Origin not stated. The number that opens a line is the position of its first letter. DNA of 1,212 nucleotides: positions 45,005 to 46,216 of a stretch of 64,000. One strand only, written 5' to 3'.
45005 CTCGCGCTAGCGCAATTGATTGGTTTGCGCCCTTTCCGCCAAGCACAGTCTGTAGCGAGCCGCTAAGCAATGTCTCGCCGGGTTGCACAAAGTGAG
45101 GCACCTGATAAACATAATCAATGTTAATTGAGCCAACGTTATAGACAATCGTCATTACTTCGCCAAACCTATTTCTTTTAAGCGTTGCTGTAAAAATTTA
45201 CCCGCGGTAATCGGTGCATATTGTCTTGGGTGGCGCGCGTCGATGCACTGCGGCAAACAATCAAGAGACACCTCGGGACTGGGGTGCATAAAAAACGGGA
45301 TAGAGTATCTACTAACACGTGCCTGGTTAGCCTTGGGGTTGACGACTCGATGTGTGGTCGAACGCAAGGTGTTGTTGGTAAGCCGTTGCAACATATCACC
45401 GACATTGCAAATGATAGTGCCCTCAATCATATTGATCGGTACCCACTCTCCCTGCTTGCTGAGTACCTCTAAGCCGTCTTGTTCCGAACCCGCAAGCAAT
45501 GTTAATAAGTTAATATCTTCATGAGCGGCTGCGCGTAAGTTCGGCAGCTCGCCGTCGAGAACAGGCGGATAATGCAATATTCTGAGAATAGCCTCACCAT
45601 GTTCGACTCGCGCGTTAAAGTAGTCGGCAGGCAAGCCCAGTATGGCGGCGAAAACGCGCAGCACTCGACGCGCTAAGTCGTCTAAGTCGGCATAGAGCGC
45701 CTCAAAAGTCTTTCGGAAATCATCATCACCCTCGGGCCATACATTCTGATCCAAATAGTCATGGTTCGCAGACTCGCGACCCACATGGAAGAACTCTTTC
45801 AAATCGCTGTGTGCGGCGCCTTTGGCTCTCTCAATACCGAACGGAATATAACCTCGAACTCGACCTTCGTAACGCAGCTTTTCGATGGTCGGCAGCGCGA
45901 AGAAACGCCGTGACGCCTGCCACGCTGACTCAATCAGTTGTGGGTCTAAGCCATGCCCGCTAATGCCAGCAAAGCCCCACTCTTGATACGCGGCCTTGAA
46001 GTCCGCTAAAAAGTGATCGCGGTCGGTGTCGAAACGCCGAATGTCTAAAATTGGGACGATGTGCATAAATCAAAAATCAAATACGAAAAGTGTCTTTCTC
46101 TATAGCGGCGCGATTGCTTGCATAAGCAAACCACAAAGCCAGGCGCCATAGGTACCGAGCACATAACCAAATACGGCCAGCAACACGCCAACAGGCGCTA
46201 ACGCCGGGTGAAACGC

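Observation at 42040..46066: Possible bacterial deoxynucleoside 2'-hydroxylase (or thymine hydroxylase) salvage operon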

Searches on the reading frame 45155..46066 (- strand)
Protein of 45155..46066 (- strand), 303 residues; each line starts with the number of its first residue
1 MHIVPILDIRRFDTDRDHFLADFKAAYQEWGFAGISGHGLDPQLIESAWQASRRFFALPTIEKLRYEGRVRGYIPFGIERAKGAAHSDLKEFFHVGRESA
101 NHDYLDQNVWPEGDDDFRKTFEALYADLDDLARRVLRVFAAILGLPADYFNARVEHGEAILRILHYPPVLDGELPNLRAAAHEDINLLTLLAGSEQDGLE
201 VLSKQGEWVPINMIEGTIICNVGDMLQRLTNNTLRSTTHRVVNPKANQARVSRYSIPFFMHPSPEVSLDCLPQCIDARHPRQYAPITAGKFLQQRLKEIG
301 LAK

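Call 3: search_protein_families(library=pfam, proteins=[window:45155-46066:-])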
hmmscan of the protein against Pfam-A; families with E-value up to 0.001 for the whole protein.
window:45155-46066:- (303 aa): 2 families
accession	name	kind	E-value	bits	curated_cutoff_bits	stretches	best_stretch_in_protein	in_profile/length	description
PF14226.12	DIOX_N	-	2.1e-23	83.7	27.3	1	4-112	1-116/117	non-haem dioxygenase in morphine synthesis N-terminal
PF03171.26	2OG-FeII_Oxy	-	1.5e-21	77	23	1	158-262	2-101/101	2OG-Fe(II) oxygenase superfamily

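Call 4: search_protein_families(library=ncbifam, proteins=[window:45155-46066:-])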
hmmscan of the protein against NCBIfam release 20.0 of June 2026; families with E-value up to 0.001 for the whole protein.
window:45155-46066:- (303 aa): 0 families

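Call 6: search_solved_structures(query=window:45155-46066:-, max_evalue=0.001, show_alignments=2)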
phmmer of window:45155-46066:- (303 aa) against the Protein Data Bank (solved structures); distinct sequences matched with E-value up to 0.001: 79 (the best 60 are shown).
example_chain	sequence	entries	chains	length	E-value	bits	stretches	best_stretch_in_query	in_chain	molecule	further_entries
3oox_A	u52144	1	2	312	2.4e-78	266.9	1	12-302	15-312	putative 2OG-Fe(II) oxygenase family protein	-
9ovh_A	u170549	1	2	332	8.8e-42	146.8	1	4-273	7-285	2-oxoglutarate-dependent ethylene/succinate-forming enzyme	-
5c3p_A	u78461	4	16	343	5.8e-40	140.8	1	3-297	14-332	Thymine dioxygenase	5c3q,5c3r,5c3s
3on7_A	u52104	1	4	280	7.3e-37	130.7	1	23-268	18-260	Oxidoreductase, iron/ascorbate family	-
5c3o_A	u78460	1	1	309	1.2e-33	120.2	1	3-264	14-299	Thymine dioxygenase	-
6lsv_A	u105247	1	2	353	1.6e-29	106.5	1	5-291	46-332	Probable 2-oxoglutarate-dependent dioxygenase At5g05600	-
6jyv_A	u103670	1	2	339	6.9e-29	104.5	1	23-264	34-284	Probable iron/ascorbate oxidoreductase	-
9gi5_A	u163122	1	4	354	3.3e-25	92.4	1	4-292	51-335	Os06g0176700 protein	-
2brt_A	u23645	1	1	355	4.6e-25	91.9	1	4-296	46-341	LEUCOANTHOCYANIDIN DIOXYGENASE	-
1gp4_A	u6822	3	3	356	4.7e-25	91.9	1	4-296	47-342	ANTHOCYANIDIN SYNTHASE | LEUCOANTHOCYANIDIN DIOXYGENASE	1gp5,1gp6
8y4u_A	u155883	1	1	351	2e-24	89.8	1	4-291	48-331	Fe(II)/2-oxoglutarate-dependent oxygenase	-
8s7b_A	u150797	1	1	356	2.1e-24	89.7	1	4-291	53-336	Fe(II)/2-oxoglutarate-dependent oxygenase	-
8x6q_A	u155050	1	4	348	3.2e-24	89.1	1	4-291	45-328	HPPD Inhibitor Sensitive 1-like 1 protein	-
8x7d_A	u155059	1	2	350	3.3e-24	89.1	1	4-291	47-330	HPPD Inhibitor Sensitive 1-like 1 protein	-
9vgi_A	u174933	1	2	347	1.8e-23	86.7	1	4-259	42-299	O-demethylase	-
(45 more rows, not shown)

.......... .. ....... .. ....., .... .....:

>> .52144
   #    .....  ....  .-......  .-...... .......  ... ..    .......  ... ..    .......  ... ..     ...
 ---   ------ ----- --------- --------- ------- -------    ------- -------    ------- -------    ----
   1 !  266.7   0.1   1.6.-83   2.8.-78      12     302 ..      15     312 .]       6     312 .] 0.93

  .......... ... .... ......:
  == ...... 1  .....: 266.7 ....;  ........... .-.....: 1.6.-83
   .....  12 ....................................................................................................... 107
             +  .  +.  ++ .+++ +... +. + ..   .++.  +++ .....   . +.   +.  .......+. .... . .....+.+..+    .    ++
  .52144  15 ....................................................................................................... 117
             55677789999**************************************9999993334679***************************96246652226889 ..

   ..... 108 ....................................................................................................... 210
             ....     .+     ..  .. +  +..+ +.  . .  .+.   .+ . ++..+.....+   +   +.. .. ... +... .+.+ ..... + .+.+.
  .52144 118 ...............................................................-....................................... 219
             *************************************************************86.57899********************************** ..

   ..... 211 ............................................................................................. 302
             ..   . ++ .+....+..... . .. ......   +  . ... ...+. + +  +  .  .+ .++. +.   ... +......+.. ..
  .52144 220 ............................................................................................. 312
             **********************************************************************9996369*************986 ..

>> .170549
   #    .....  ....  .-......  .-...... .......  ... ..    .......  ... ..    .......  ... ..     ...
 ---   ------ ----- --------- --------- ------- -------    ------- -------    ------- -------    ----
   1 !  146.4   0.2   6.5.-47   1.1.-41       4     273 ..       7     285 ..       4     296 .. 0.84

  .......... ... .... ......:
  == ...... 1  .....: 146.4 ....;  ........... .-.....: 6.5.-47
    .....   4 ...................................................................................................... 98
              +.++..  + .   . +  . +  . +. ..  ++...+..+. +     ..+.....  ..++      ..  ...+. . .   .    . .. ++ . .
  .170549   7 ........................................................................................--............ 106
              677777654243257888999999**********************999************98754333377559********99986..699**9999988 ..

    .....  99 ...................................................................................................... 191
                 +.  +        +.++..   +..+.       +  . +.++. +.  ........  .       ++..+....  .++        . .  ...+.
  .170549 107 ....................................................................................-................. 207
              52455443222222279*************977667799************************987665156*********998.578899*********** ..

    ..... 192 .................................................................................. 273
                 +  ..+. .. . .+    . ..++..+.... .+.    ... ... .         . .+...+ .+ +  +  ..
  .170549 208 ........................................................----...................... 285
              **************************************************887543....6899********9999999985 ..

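Call 10: find_homologous_proteins(query=window:45155-46066:-, max_evalue=1e-20)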
Query window:45155-46066:- (303 aa): 7996 proteins with E <= 1e-20 among 8000 candidates; the best 120 are listed.
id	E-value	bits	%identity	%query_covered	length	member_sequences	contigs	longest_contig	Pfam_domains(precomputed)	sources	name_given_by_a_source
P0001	6.5e-205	697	100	100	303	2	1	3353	PF14226.13,PF03171.27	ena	-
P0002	8.0e-167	572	81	100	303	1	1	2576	PF14226.13,PF03171.27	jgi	-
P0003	8.1e-163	559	80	100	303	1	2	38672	PF14226.13,PF03171.27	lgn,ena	-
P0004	6.1e-160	550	77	100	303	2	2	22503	PF14226.13,PF03171.27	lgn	-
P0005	4.0e-140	485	68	100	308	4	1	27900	PF14226.13,PF03171.27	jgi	-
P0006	9.7e-140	483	68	100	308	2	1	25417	PF14226.13,PF03171.27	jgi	-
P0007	3.2e-137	475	67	100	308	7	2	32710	PF14226.13,PF03171.27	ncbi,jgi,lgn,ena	-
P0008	4.6e-137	475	66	100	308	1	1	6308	PF14226.13,PF03171.27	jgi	jgi:isopenicillin N synthase-like dioxygenase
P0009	7.4e-137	474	66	100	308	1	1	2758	PF14226.13,PF03171.27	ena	-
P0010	2.1e-136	472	65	100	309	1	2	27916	PF14226.13,PF03171.27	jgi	jgi:isopenicillin N synthase-like dioxygenase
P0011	3.5e-136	472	66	100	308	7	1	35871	PF14226.13,PF03171.27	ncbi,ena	-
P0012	3.9e-136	472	67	100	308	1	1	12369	PF14226.13,PF03171.27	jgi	-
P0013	4.7e-136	471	65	100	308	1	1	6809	PF14226.13,PF03171.27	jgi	jgi:isopenicillin N synthase-like dioxygenase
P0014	6.5e-136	471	66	100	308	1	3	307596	PF14226.13,PF03171.27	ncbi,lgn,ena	-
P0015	6.5e-136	471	65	100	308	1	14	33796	PF14226.13,PF03171.27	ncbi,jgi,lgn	jgi:isopenicillin N synthase-like dioxygenase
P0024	3.1e-131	455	64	100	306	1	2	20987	PF14226.13,PF03171.27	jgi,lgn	-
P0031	1.2e-126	440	64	98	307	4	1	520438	PF14226.13,PF03171.27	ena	-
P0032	5.3e-126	438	65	99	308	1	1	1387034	PF14226.13,PF03171.27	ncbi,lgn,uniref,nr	ncbi:isopenicillin N synthase family dioxygenase [Arenicella xantha]|uniref:2-oxoglutarate-dependent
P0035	6.3e-125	435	63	100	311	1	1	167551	PF14226.13,PF03171.27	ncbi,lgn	ncbi:MAG: 2-oxoglutarate and iron-dependent oxygenase domain-containing protein [Pseudomonadota bact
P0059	7.8e-118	411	60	100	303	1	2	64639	PF14226.13,PF03171.27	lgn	-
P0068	2.4e-112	393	59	99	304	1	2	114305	PF14226.13,PF03171.27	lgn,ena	-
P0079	3.1e-110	386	57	99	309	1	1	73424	PF14226.13,PF03171.27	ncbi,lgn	-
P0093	9.6e-109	382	57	98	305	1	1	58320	PF14226.13,PF03171.27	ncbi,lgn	-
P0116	2.7e-106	374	57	99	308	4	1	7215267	PF14226.13,PF03171.27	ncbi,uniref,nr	ncbi:Isopenicillin N synthase and related dioxygenases [Hahella chejuensis KCTC 2396]|uniref:Isopeni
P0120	5.5e-105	369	57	99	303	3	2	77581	PF14226.13,PF03171.27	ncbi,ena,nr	ncbi:MAG: isopenicillin N synthase family oxygenase [Gammaproteobacteria bacterium]|nr:isopenicillin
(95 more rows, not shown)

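Call 12: find_related_loci(query=A1, collection=genome_contigs, flank=10000)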
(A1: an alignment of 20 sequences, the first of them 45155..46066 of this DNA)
Query A1 (303 aa) in genome_contigs; peptide patterns used: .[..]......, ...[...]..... (x = any residue, [..] = any of these).
600 stretches matched a pattern (row limit reached: there are more); 595 encode a relative of the query (tblastn E <= 1e-3); the best 80 are kept; 80 distinct loci.
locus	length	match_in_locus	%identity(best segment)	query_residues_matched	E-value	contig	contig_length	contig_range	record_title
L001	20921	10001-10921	67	1-303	3e-143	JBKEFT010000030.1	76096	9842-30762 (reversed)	MAG: Arenicella sp. isolate 3300055727_18 Ga0535687_0000071, whole genome shotgun sequence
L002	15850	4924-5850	58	1-303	2e-114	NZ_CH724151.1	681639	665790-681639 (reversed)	Reinekea blandensis MED297 scf_1099646007057, whole genome shotgun sequence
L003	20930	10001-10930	55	1-301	2e-107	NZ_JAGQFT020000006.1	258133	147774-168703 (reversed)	Coralloluteibacterium stylophorae strain LMG 29479 contig_06, whole genome shotgun sequence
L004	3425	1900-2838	54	2-301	1e-107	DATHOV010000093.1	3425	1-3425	MAG TPA_asm: Lysobacteraceae bacterium isolate SMAG_U12693 k141_4082443, whole genome shotgun sequence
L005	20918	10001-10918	54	4-301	1e-105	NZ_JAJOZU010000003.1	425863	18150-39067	Thermomonas alba strain SYSU G04536 NODE_3_length_425863_cov_229.645086, whole genome shotgun sequence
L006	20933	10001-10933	53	1-302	3e-105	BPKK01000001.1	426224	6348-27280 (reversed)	MAG: Silanimonas sp. KatS3mg127 DNA, contig_12878, whole genome shotgun sequence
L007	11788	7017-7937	54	4-301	1e-103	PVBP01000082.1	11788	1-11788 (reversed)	MAG: Lysobacteraceae bacterium isolate UdeA_SF1 contig00082, whole genome shotgun sequence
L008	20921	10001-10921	51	4-301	1e-102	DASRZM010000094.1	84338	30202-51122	MAG TPA_asm: Lysobacteraceae bacterium isolate SMAG_U14470 k141_670971, whole genome shotgun sequence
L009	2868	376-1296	52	4-301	2e-105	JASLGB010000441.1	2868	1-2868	MAG: Dokdonella sp. isolate SHSU.bins.39 k141_4695627, whole genome shotgun sequence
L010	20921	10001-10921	54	4-301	9e-103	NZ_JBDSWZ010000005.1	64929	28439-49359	MAG: Dokdonella sp. isolate cluster1_bin.64 k127_6989839, whole genome shotgun sequence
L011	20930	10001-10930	52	1-301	2e-102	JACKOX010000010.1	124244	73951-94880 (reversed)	MAG: Rhodanobacteraceae bacterium isolate HK-STAS-PROT-181 HK-STAS-PROT-181_10, whole genome shotgun sequence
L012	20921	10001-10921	53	4-301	2e-102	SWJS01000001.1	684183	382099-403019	Lysobacteraceae bacterium CU05-9 contig1, whole genome shotgun sequence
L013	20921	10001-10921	52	4-301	5e-102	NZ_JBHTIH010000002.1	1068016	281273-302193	Lysobacter koreensis strain CCUG 55491 GCM70027547_1, whole genome shotgun sequence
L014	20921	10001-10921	50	4-301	7e-102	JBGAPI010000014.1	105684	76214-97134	MAG: Ahniellaceae bacterium isolate MAG_AAO_H10.11 AAOH10-11_opera_contig_973, whole genome shotgun sequence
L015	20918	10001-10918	53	4-301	1e-101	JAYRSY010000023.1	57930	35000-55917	MAG: Lysobacteraceae bacterium isolate NJ_NJASGE1bin.25 NODE_515_length_57930_cov_12.410429, whole genome shotgun sequen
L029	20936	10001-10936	53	4-301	7e-100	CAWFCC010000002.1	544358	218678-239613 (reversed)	MAG: uncultured Gammaproteobacteria bacterium isolate MFD04580.bin.2.93 genome assembly, contig: contig_17014, whole gen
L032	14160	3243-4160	53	4-301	2e-99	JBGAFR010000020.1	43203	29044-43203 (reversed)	MAG: Lysobacteraceae bacterium isolate MAG_MBR_H125.80 MBRH125-80_opera_contig_2374, whole genome shotgun sequence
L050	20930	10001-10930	50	1-301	5e-98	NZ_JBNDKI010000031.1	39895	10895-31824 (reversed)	Luteibacter sp. 621 Ga0502207_31, whole genome shotgun sequence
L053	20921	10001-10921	51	4-301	1e-97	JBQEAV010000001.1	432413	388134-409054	MAG: Luteimonas sp. isolate AOP42_E1_surf _bin _25 AOP42_E1_surf.bin.25_1, whole genome shotgun sequence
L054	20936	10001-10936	50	4-301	2e-97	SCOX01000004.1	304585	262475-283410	Lysobacteraceae bacterium P NODE_4_length_304585_cov_38.428479, whole genome shotgun sequence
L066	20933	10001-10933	49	1-301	8e-97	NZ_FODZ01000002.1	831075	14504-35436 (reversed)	Luteibacter sp. UNC138MFCol5.1, whole genome shotgun sequence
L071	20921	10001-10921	51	4-301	7e-96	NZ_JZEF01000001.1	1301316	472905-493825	Xanthomonas arboricola pv. juglandis strain CFBP 2528 Xarjug-CFBP2528-G11, whole genome shotgun sequence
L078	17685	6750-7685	49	4-301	2e-94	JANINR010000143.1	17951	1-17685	MAG: Lysobacteraceae bacterium isolate Bin.004_Pasture NODE_779_length_17951_cov_10.435013, whole genome shotgun sequenc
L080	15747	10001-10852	55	27-301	7e-94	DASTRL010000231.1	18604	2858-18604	MAG TPA_asm: Steroidobacteraceae bacterium isolate SMAG_U2251 k141_1041782, whole genome shotgun sequence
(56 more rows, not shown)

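Call 14: find_encoding_contigs(protein=P0003, flank=7000, max_places=2)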
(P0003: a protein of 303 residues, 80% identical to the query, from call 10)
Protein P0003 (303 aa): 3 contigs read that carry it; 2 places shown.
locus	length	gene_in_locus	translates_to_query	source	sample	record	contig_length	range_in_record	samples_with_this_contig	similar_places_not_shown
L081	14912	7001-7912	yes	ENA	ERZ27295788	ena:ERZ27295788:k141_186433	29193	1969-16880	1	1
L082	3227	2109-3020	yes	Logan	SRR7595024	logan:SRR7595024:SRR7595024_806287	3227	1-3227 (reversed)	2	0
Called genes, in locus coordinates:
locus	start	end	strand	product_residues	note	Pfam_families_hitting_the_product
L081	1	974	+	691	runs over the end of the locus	PF05649:Peptidase_M13_N, PF01431:Peptidase_M13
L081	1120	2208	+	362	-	PF09952:AbiEi_2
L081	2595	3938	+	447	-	PF05708:Peptidase_C92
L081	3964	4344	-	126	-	PF00462:Glutaredoxin, PF13417:GST_N_3, PF13409:GST_N_2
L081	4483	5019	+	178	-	-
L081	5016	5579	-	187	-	-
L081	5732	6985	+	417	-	PF05684:DUF819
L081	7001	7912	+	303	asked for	PF14226:DIOX_N, PF03171:2OG-FeII_Oxy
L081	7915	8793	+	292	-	PF00294:PfkB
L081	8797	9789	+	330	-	PF01156:IU_nuc_hydro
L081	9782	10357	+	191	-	PF00265:TK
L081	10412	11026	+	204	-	PF01613:Flavin_Reduct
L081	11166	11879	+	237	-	-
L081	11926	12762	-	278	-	PF13180:PDZ_2, PF17820:PDZ_6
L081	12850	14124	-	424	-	PF00144:Beta-lactamase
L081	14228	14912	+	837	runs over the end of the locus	PF07715:Plug, PF00593:TonB_dep_Rec_b-barrel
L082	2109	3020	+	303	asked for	PF14226:DIOX_N, PF03171:2OG-FeII_Oxy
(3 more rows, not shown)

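Call 15: find_encoding_contigs(protein=P0005, flank=7000, max_places=2)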
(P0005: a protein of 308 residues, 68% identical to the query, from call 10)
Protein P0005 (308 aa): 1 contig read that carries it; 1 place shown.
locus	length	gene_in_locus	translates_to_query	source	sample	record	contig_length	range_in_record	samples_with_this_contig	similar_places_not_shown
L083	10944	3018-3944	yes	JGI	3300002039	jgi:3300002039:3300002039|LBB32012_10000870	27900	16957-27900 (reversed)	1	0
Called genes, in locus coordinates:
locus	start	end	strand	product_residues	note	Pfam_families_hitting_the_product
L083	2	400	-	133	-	?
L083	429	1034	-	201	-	PF04264:YceI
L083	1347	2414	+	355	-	PF09952:AbiEi_2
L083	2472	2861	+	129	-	PF02810:SEC-C (faint), PF17775:YchJ_M-like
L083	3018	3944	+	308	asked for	PF14226:DIOX_N, PF03171:2OG-FeII_Oxy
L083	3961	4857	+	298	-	PF00294:PfkB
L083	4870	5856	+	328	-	PF01156:IU_nuc_hydro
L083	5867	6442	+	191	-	PF00265:TK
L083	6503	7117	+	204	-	PF01613:Flavin_Reduct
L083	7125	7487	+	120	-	PF01205:Impact_N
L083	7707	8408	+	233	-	-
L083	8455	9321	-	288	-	PF13180:PDZ_2 (weak), PF17820:PDZ_6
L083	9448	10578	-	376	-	-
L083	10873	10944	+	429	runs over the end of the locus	PF07690:MFS_1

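Call 16: find_encoding_contigs(protein=P0031, flank=7000, max_places=2)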
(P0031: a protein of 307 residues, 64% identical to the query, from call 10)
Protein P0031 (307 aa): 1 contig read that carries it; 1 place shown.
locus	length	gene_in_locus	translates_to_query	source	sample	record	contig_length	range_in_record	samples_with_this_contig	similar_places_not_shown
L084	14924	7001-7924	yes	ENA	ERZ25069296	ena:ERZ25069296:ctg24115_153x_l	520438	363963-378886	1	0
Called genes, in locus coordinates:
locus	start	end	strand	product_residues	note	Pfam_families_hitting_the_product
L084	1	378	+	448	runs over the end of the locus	PF14691:Fer4_20, PF01262:AlaDh_PNT_C (faint), PF00070:Pyr_redox (faint), PF00890:FAD_binding_2 (faint), PF01266:DAO (weak), PF07992:Pyr_redox_2, PF13450:NAD_binding_8, PF13738:Pyr_redox_3 (weak), +2 more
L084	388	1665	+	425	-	PF01180:DHO_dh, PF01207:Dus, PF00037:Fer4 (faint), PF12797:Fer4_2 (faint), PF12837:Fer4_6 (weak), PF12838:Fer4_7, PF13237:Fer4_10 (faint), PF14697:Fer4_21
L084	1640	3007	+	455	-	PF00202:Aminotran_3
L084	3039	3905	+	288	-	PF00795:CN_hydrolase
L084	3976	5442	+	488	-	PF02133:Transp_cyt_pur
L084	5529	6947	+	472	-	PF07969:Amidohydro_3 (weak), PF01979:Amidohydro_1, PF07969:Amidohydro_3 (weak)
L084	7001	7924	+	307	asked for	PF14226:DIOX_N, PF03171:2OG-FeII_Oxy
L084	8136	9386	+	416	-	PF00067:p450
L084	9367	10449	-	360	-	PF13384:HTH_23, PF13518:HTH_28, PF13551:HTH_29, PF13565:HTH_32, PF13358:DDE_3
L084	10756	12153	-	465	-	-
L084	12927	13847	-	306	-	PF02195:ParB_N, PF17762:HTH_ParB, PF23552:ParB_C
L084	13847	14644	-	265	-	PF00142:Fer4_NifH (weak), PF01656:CbiA, PF02374:ArsA_ATPase (weak), PF06564:CBP_BcsQ, PF09140:MipZ, PF10609:ParA, PF13614:AAA_31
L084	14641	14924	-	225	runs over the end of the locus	PF02527:GidB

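Call 19: search_protein_families(library=pfam, proteins=[L032:7530-8597:+, L078:11728-14115:+, L053:13554-14276:+, L066:8717-9379:+, L054:5561-6193:+, L003:9242-9721:-, L054:6728-7117:-, L029:14531-15079:-, L050:7081-8424:+], max_evalue=0.00001)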
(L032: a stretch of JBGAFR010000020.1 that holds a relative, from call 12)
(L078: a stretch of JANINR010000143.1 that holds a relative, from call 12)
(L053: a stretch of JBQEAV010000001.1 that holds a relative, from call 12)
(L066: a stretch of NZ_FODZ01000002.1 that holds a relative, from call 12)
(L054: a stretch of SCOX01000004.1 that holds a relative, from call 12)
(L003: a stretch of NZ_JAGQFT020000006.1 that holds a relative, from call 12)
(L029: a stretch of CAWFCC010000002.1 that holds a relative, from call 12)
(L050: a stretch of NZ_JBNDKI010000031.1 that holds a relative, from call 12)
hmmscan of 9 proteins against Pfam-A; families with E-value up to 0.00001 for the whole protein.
L032:7530-8597:+ (356 aa): 1 family
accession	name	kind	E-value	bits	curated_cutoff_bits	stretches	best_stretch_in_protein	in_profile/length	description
PF01058.29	Oxidored_q6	-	4.7e-28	97.9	27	1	229-338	1-128/128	NADH ubiquinone oxidoreductase, 20 Kd subunit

L078:11728-14115:+ (796 aa): 1 family
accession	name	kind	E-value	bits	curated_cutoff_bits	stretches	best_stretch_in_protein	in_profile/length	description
PF00346.24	Complex1_49kDa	-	5.6e-115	383.5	24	1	499-796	1-271/271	Respiratory-chain NADH dehydrogenase, 49 Kd subunit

L053:13554-14276:+ (241 aa): 1 family
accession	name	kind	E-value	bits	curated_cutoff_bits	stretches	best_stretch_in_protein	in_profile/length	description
PF00507.24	Oxidored_q4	-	2e-38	131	23.3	1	143-240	2-99/99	NADH-ubiquinone/plastoquinone oxidoreductase, chain 3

L066:8717-9379:+ (221 aa): 0 families

L054:5561-6193:+ (211 aa): 0 families

L003:9242-9721:- (160 aa): 0 families

L054:6728-7117:- (130 aa): 0 families

L029:14531-15079:- (183 aa): 0 families

L050:7081-8424:+ (448 aa): 1 family
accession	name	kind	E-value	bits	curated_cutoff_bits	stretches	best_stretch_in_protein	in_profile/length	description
PF00809.28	Pterin_bind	-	3.7e-81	272.8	25.5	1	173-412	2-244/244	Pterin binding enzyme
